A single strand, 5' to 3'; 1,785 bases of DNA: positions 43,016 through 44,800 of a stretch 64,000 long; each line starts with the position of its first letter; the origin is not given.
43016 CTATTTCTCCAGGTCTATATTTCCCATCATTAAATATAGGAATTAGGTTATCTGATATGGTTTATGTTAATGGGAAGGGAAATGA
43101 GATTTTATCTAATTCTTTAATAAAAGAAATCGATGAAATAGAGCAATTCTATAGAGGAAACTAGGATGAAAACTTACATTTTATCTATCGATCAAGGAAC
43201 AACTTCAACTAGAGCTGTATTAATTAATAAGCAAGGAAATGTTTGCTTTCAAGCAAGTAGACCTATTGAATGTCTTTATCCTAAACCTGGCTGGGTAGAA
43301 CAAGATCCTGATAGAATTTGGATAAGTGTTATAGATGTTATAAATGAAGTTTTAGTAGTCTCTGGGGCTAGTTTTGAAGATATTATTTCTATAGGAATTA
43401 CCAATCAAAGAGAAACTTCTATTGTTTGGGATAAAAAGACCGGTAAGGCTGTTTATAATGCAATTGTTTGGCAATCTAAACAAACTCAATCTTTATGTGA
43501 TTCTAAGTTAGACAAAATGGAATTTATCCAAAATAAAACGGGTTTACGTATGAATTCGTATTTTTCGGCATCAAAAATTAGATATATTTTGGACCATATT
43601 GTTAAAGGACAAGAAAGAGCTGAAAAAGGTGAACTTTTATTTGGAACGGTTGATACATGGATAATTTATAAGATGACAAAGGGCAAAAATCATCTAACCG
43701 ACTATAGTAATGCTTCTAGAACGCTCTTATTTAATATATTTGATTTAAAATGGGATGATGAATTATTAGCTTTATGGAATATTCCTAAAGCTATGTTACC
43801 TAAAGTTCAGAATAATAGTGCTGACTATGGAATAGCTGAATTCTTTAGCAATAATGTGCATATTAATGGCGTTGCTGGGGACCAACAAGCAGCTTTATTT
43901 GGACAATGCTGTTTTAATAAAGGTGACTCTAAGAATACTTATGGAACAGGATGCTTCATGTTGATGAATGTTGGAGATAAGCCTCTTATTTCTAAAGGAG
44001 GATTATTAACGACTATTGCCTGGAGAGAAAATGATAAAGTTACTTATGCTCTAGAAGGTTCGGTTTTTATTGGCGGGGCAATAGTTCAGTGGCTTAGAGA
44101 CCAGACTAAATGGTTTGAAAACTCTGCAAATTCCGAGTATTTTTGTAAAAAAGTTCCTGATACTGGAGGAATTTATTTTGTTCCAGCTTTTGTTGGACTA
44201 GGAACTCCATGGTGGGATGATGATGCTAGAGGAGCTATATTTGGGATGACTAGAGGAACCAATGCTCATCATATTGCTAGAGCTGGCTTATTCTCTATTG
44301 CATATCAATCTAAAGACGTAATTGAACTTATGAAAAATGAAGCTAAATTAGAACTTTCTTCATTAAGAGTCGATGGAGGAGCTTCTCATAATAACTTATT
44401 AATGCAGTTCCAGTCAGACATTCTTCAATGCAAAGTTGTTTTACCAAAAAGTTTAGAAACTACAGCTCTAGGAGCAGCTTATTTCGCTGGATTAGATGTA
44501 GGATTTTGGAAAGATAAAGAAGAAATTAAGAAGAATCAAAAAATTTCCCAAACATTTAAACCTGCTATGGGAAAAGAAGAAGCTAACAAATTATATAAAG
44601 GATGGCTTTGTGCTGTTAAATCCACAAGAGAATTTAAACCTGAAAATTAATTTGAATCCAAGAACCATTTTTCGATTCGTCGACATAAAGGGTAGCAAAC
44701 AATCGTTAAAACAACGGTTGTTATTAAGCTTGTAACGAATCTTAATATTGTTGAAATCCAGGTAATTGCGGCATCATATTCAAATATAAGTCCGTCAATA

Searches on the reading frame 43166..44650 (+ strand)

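Call 5: search_protein_families(library=pfam, proteins=[window:43166-44650:+], max_evalue=0.01)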
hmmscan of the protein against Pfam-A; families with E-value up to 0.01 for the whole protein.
window:43166-44650:+ (494 aa): 3 families
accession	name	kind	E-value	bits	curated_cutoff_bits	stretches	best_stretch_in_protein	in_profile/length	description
PF00370.27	FGGY_N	-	3.1e-65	220.6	28.8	1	4-246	1-245/245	FGGY family of carbohydrate kinases, N-terminal domain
PF02782.22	FGGY_C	-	1.2e-43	149.7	27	1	257-442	3-195/198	FGGY family of carbohydrate kinases, C-terminal domain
PF01869.26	BcrAD_BadFG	-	0.0022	18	31.5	0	8-29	3-24/271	BadF/BadG/BcrA/BcrD ATPase family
